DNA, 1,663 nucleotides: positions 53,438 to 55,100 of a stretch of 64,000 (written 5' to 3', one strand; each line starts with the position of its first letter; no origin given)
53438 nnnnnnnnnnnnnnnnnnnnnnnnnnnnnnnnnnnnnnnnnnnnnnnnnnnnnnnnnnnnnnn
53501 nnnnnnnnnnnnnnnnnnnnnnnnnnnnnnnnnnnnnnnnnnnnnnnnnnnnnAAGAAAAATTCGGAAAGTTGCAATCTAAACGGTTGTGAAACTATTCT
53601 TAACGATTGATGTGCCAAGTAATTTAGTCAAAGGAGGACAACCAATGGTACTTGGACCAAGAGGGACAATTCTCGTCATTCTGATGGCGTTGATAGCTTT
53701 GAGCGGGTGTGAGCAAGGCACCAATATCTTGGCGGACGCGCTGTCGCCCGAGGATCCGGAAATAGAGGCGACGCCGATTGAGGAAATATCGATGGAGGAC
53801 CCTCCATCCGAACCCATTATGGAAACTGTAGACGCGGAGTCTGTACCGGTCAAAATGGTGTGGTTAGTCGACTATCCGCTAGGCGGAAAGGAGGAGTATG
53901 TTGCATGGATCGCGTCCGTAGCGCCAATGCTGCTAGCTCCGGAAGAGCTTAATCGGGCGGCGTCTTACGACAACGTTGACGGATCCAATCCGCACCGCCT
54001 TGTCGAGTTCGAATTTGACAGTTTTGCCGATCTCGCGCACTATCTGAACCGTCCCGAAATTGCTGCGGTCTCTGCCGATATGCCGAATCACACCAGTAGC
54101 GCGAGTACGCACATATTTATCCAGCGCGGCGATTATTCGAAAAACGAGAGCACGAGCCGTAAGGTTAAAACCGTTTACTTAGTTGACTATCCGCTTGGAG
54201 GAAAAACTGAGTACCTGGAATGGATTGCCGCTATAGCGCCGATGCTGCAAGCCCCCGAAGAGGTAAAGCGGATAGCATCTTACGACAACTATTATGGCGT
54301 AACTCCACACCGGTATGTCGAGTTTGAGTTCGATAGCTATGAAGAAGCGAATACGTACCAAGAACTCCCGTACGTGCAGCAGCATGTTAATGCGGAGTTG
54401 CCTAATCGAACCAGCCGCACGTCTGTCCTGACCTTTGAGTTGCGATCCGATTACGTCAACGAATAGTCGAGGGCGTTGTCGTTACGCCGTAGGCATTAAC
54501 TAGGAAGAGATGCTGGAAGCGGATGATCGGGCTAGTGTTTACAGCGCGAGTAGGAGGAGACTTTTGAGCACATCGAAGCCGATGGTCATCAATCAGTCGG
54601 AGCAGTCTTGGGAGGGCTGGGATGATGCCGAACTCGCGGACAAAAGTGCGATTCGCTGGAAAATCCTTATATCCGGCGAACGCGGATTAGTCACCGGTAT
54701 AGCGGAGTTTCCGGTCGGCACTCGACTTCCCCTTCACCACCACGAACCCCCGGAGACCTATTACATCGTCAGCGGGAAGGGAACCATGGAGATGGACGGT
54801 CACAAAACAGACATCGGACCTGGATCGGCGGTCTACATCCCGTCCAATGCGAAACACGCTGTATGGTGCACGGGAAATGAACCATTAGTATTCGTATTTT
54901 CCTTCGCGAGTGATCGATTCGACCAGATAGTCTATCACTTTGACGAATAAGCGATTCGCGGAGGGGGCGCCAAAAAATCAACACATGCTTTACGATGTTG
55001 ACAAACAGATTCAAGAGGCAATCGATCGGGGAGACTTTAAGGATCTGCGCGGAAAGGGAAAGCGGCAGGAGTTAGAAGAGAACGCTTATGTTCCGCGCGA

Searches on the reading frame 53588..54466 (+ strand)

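Call 17: search_protein_families(library=pfam, proteins=[window:53588-54466:+])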
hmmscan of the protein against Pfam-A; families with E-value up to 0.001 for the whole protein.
window:53588-54466:+ (292 aa): 1 family
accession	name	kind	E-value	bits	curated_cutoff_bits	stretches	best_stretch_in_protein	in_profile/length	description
PF07876.18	Dabb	-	4.3e-05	24.5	25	0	138-166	55-83/96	Stress responsive A/B Barrel Domain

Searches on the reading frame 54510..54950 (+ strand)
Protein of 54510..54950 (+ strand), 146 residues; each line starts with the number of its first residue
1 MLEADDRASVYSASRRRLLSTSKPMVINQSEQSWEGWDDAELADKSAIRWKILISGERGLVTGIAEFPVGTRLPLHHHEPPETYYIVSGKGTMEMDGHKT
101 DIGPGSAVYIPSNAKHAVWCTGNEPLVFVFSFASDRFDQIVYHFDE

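Call 17: search_protein_families(library=pfam, proteins=[window:54510-54950:+])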
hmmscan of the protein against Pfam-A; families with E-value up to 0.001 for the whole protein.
window:54510-54950:+ (146 aa): 7 families
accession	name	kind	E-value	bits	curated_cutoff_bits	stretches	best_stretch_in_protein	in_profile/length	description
PF07883.17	Cupin_2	-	5.5e-18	64.9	27.2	1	64-130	2-68/70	Cupin domain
PF12973.13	Cupin_7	-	3.8e-08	33.5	27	1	44-130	18-100/105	ChrR Cupin-like domain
PF16867.11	DMSP_lyase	-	1.3e-07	31.9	27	1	61-127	96-161/162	Dimethlysulfonioproprionate lyase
PF00190.28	Cupin_1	-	2.7e-05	24.2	22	1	68-137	42-118/151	Cupin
PF05899.18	Cupin_3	-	0.00014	21.9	23.5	1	77-116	23-61/74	EutQ-like cupin domain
PF02311.25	AraC_binding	-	0.00021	21.4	21.1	1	72-127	15-70/135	AraC-like ligand binding domain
PF01050.24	MannoseP_isomer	-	0.00085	19.9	23.6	0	75-128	43-97/116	Mannose-6-phosphate isomerase C-terminal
